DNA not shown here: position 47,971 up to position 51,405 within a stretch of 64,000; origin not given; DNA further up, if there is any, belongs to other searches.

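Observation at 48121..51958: Class I (enterobacterial CyaA-type) adenylate cyclase translationally coupled to fliW at the end of a late flagellar operon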

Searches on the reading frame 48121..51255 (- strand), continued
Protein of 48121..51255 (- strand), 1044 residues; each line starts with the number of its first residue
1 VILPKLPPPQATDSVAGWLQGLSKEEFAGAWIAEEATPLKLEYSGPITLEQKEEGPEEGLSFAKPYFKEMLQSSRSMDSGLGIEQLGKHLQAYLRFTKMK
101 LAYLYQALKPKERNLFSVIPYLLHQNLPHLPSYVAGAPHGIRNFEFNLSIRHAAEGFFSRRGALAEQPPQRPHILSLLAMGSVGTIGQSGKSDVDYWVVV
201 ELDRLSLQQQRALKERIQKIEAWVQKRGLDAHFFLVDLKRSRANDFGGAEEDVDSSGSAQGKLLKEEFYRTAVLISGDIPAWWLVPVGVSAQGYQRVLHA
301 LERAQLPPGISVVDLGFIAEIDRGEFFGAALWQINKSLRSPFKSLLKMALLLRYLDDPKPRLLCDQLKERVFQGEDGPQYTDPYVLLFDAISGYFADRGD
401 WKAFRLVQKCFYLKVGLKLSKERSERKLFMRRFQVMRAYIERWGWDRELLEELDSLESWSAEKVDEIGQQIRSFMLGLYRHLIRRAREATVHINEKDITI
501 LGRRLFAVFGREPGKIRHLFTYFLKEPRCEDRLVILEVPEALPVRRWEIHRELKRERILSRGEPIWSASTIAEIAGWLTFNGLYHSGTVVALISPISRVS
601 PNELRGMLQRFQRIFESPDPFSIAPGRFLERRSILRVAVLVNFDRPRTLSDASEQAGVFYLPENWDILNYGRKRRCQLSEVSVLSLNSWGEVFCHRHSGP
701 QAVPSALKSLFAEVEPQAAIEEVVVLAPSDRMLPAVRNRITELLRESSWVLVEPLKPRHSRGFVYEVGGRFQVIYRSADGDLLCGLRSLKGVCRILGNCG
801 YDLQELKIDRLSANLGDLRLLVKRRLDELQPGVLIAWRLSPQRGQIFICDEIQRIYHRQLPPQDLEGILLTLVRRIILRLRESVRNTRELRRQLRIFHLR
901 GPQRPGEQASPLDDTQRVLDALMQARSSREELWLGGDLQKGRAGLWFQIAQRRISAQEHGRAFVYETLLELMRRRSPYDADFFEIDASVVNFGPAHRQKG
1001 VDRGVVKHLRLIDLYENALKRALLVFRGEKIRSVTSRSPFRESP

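Call 20: find_encoding_contigs(protein=P0031, flank=6000, max_places=1)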
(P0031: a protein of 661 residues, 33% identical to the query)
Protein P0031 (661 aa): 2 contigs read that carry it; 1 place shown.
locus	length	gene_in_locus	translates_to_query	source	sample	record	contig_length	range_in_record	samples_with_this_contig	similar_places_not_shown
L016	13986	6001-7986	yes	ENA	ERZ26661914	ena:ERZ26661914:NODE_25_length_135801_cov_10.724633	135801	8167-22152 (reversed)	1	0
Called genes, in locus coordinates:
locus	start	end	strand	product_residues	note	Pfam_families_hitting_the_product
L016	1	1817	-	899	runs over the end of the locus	-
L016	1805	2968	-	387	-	PF00266:Aminotran_5, PF01053:Cys_Met_Meta_PP (weak), PF01041:DegT_DnrJ_EryC1 (weak), PF01212:Beta_elim_lyase (weak)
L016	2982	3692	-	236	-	PF00132:Hexapep (weak), PF25087:GMPPB_C (faint), PF00132:Hexapep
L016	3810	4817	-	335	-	PF02568:ThiI, PF18297:NFACT-R_2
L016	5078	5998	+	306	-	PF00890:FAD_binding_2 (faint), PF01134:GIDA (faint), PF03486:HI0933_like (faint), PF07992:Pyr_redox_2, PF12831:FAD_oxidored (weak), PF13450:NAD_binding_8 (faint), PF13738:Pyr_redox_3, PF00070:Pyr_redox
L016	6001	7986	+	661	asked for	PF12633:Adenyl_cycl_N, PF01295:Adenylate_cycl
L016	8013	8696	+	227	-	PF00535:Glycos_transf_2, PF10111:Glyco_tranf_2_2 (weak), PF13641:Glyco_tranf_2_3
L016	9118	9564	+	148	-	-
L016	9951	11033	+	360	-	PF00365:PFK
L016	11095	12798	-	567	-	PF02463:SMC_N, PF13175:AAA_15 (weak), PF13476:AAA_23, PF13304:AAA_21 (faint)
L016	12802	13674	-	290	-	PF01513:NAD_kinase, PF20143:NAD_kinase_C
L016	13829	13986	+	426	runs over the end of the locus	PF03702:AnmK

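Call 21: find_encoding_contigs(protein=P0043, flank=6000, max_places=1)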
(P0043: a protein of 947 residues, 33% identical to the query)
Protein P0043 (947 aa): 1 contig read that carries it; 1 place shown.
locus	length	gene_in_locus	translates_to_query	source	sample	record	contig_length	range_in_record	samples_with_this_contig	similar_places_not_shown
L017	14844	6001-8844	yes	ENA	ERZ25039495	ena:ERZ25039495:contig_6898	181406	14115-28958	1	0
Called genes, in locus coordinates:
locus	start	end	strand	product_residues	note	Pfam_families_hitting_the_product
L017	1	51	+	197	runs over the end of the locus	PF00206:Lyase_1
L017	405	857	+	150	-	PF14698:ASL_C2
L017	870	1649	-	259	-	PF00563:EAL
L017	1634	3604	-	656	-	PF00672:HAMP, PF00989:PAS (weak), PF08448:PAS_4, PF13426:PAS_9 (weak), PF00990:GGDEF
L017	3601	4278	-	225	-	-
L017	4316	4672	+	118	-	PF12643:MazG-like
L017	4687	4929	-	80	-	-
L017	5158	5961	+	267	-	PF00989:PAS (weak), PF13188:PAS_8 (faint), PF00990:GGDEF (weak)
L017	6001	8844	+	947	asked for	PF12633:Adenyl_cycl_N, PF01295:Adenylate_cycl, PF26690:Adenylate_cycl_3rd, PF26691:Adenylate_cycl_4th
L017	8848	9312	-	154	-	PF03625:DUF302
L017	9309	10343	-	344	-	PF00034:Cytochrom_C, PF13442:Cytochrome_CBB3, PF00034:Cytochrom_C, PF13442:Cytochrome_CBB3, PF03625:DUF302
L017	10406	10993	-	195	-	PF12804:NTP_transf_3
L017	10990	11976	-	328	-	PF02625:XdhC_CoxI, PF13478:XdhC_C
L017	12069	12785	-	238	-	PF02230:Abhydrolase_2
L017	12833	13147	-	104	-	PF08770:SoxZ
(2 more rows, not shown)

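Call 40: find_encoding_contigs(protein=P0029, flank=4000, max_places=2)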
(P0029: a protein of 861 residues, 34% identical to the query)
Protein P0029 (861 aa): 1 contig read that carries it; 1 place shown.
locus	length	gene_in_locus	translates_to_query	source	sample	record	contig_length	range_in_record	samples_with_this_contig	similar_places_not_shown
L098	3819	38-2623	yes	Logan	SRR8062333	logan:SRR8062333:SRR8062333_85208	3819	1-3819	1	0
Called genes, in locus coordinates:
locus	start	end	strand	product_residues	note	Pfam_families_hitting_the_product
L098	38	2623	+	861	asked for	PF12633:Adenyl_cycl_N, PF01295:Adenylate_cycl, PF26691:Adenylate_cycl_4th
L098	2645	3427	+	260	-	-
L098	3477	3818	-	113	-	?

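Call 72: predict_structure(alignment_id=A4)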
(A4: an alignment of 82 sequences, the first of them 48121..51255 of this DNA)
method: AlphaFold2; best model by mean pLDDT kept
length: 1044 residues; sequences in the alignment: 82
mean_pLDDT: 88.4   pTM: 0.83
mean pLDDT of the five models: 88.4, 87.8, 86.4, 86.1, 85.2
residues with pLDDT >= 90: 699; 70-90: 246; 50-70: 71; < 50: 28
segments of 3 or more residues with pLDDT < 50: 1-13, 26-29, 249-251, 253-258
pLDDT, mean of each block of 10 residues (from residue 1): 37 63 54 55 71 68 95 89 89 96 92 96 95 96 95 90 64 96 89 95 96 97 96 95 77 51 93 97 95 95 91 94 87 84 92 90 96 91 94 92 93 90 60 87 91 91 90 88 81 79 89 91 82 95 93 90 94 96 93 92 95 83 87 94 80 60 83 90 95 94 94 85 89 89 95 94 96 94 94 95 96 93 93 95 97 97 97 96 93 96 82 97 85 95 95 96 95 85 93 93 95 95 91 83 59
secondary structure, 60 per line:
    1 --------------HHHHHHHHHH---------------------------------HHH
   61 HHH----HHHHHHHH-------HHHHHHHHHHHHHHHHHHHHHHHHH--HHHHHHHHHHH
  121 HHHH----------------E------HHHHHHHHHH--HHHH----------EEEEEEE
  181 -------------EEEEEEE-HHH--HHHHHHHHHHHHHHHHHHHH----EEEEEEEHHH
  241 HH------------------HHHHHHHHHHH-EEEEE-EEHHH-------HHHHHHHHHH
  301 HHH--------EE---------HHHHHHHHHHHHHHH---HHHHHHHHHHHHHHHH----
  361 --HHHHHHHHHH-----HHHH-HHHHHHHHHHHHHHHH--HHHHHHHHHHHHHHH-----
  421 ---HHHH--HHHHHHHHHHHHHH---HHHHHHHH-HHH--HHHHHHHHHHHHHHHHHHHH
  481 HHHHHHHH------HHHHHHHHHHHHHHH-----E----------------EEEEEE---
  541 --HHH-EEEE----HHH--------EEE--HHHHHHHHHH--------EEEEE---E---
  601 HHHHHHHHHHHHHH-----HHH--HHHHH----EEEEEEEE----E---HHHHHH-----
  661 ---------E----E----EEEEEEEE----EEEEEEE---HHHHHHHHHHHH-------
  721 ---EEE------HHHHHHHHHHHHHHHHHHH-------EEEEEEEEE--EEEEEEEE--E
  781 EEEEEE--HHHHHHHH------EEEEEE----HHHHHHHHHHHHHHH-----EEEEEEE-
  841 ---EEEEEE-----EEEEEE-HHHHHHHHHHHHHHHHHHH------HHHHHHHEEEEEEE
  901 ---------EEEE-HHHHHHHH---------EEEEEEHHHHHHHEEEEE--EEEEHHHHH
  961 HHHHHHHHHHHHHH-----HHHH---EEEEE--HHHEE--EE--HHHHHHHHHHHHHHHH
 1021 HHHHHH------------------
elements in order (helices of 4 or more, strands of 3 or more residues): H15-24 H58-63 H68-75 H83-107 H110-124 H148-157 H160-163 E174-180 E194-200 H207-226 E231-237 H238-242 H261-271 E273-277 H291-303 H323-337 H341-356 H363-372 H378-381 H383-398 H401-415 H424-427 H430-443 H447-454 H461-488 H495-509 E532-537 E547-550 E566-568 H571-580 E589-593 H601-614 H625-629 E634-641 H650-655 E680-687 E692-698 H702-713 E724-726 H733-751 E759-767 E770-777 E780-786 H789-796 E803-808 H813-827 E833-839 E844-849 E855-860 H862-880 H887-893 E894-900 E910-913 H915-922 E932-937 H938-944 E945-949 E952-955 H956-974 H980-983 E987-991 H1005-1026

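Call 89: search_protein_families(library=pfam, proteins=[L004:14353-14841:+, L004:15210-17486:-, L004:17644-18102:-, L004:18136-19575:-, L004:20153-21592:-, L009:13980-14729:+, L009:15101-17359:-, L009:17670-18158:-, L009:18203-19678:-, L009:20306-21754:-], max_evalue=0.00001)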
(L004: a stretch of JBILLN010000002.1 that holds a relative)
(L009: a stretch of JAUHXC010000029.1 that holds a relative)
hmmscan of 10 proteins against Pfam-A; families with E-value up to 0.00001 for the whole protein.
L004:14353-14841:+ (162 aa): 1 family
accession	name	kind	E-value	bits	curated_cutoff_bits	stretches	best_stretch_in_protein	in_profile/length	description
PF02561.19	FliS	-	6.7e-37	126.7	26.7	1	13-125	2-114/115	Flagellar protein FliS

L004:15210-17486:- (758 aa): 2 families
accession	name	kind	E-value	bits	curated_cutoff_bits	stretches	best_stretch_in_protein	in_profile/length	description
PF07195.17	FliD_C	-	7.8e-46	156.8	25.4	1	319-740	1-236/236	Flagellar hook-associated protein 2 C-terminus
PF02465.23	FliD_N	-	4.8e-24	85.2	24.8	1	11-107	1-97/97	Flagellar hook-associated protein 2 N-terminus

L004:17644-18102:- (152 aa): 1 family
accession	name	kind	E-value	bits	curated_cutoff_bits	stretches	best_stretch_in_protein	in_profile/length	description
PF03646.20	FlaG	-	8.3e-11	42.4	23.8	1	56-135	20-94/101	FlaG protein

L004:18136-19575:- (479 aa): 3 families
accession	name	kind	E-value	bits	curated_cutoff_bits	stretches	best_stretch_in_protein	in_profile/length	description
PF00669.25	Flagellin_N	-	2.6e-46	157.6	26.6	1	5-141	1-137/139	Bacterial flagellin N-terminal helical region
PF00700.27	Flagellin_C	-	6.3e-28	97.4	23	1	393-478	1-86/86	Bacterial flagellin C-terminal helical region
PF07196.18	Flagellin_IN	-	5.7e-10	39.7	22.7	1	259-308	2-54/55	Flagellin hook IN motif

L004:20153-21592:- (479 aa): 3 families
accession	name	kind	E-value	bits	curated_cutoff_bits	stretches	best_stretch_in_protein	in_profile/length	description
PF00669.25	Flagellin_N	-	5.8e-45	153.2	26.6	1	5-141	1-137/139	Bacterial flagellin N-terminal helical region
PF00700.27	Flagellin_C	-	4.7e-28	97.8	23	1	393-478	1-86/86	Bacterial flagellin C-terminal helical region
PF07196.18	Flagellin_IN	-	5.6e-07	30.1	22.7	1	271-309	16-54/55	Flagellin hook IN motif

L009:13980-14729:+ (249 aa): 1 family
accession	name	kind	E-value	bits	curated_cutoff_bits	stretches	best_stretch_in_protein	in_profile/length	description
PF02561.19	FliS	-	5.4e-37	127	26.7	1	39-151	2-114/115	Flagellar protein FliS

L009:15101-17359:- (752 aa): 3 families
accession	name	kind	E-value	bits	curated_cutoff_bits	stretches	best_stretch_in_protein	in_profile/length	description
PF07195.17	FliD_C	-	3.9e-38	131.6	25.4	2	315-492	2-181/236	Flagellar hook-associated protein 2 C-terminus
PF02465.23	FliD_N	-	2.1e-20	73.6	24.8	1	10-106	1-97/97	Flagellar hook-associated protein 2 N-terminus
PF07196.18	Flagellin_IN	-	2e-08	34.8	22.7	1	127-182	1-53/55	Flagellin hook IN motif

L009:17670-18158:- (162 aa): 1 family
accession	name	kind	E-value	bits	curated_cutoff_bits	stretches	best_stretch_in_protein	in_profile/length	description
PF03646.20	FlaG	-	3.8e-09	37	23.8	1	52-145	6-94/101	FlaG protein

L009:18203-19678:- (491 aa): 3 families
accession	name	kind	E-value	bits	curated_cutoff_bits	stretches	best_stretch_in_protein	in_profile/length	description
PF00669.25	Flagellin_N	-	2.6e-46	157.6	26.6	1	5-141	1-137/139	Bacterial flagellin N-terminal helical region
PF00700.27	Flagellin_C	-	3.4e-28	98.2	23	1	405-490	1-86/86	Bacterial flagellin C-terminal helical region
PF07196.18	Flagellin_IN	-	2.3e-07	31.3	22.7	1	265-315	2-55/55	Flagellin hook IN motif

L009:20306-21754:- (482 aa): 3 families
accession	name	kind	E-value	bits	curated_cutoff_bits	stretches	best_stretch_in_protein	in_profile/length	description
PF00669.25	Flagellin_N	-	4.7e-47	160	26.6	1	5-142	1-138/139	Bacterial flagellin N-terminal helical region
PF00700.27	Flagellin_C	-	1.3e-27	96.3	23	1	396-481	1-86/86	Bacterial flagellin C-terminal helical region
PF07196.18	Flagellin_IN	-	3.4e-09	37.2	22.7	1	260-310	1-54/55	Flagellin hook IN motif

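Call 99: fold_search(model_id=the predicted structure, library=pdb)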
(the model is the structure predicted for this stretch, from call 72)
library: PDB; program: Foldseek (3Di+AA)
matches with E <= 10: 947; with E <= 0.001: 0
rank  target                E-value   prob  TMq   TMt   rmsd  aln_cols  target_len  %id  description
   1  6sxj                  1.3e-02  0.98  0.12  0.39  11.5       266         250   15  Crystal structure of spectinomycin adenyltransferase AAD(9) from Enterococcus faecialis (released 2020-04-15)
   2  6xz0                  1.4e-02  0.99  0.13  0.44  11.5       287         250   12  Crystal structure of spectinomycin adenyltransferase AAD(9) from Enterococcus faecialis with spectinomycin (released 2020-04-15)
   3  7q6g                  3.3e-02  0.15  0.06  0.12  24.1       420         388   10  Xenorhabdus poinarii FtsA 1-396 ADP (released 2022-09-21)
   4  2v7y                  3.4e-02  0.09  0.05  0.08  24.6       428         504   13  Crystal structure of the molecular chaperone DnaK from Geobacillus kaustophilus HTA426 in post-ATP hydrolysis state (released 2008-04-08)
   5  4nb4_C                3.7e-02  0.18  0.05  0.14  20.4       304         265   11  Pantothenamide-bound Pantothenate kinase from Staphylococcus aureus (released 2014-03-05)
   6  2fsj                  4.3e-02  0.12  0.05  0.13  22.2       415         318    8  Crystal structure of Ta0583, an archaeal actin homolog, native data (released 2006-04-18)
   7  7epq_B                5.1e-02  0.33  0.07  0.19  19.8       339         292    9  Crystal structure of exopolyphosphatase (PPX) from Porphyromonas gingivalis in complex with sulfate and magnesium ions (released 2022-05-11)
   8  7q6d                  5.1e-02  0.13  0.06  0.13  23.6       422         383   10  E. coli FtsA 1-405 ATP 3 Ni (released 2022-09-21)
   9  9rl4_K                5.1e-02  0.12  0.05  0.11  20.5       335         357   12  Structure of BAF in complex with OCT4-SOX2-bound nucleosome - SHL-6 (released 2026-02-11)
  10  6yx5_B                5.9e-02  0.57  0.13  0.28  16.3       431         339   10  Structure of DrrA from Legionella pneumophilia in complex with human Rab8a (released 2020-12-23)
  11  5eox_B                5.9e-02  0.21  0.06  0.14  21.6       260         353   11  Pseudomonas aeruginosa PilM bound to ADP (released 2016-04-27)
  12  6un8_A                7.4e-02  0.54  0.09  0.29  17.0       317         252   10  Wild type ANT bound to neomycin (released 2020-05-06)
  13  2fsn_B                7.4e-02  0.12  0.05  0.13  22.1       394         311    9  Crystal structure of Ta0583, an archaeal actin homolog, complex with ADP (released 2006-04-18)
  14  5lpa_A                8.5e-02  0.57  0.09  0.29  14.8       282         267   13  AadA E87Q in complex with ATP, calcium and dihydrostreptomycin (released 2018-01-17)
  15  4czk                  8.5e-02  0.18  0.06  0.14  17.6       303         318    9  C. crescentus MreB, single filament, AMPPNP, MP265 inhibitor (released 2014-06-11)
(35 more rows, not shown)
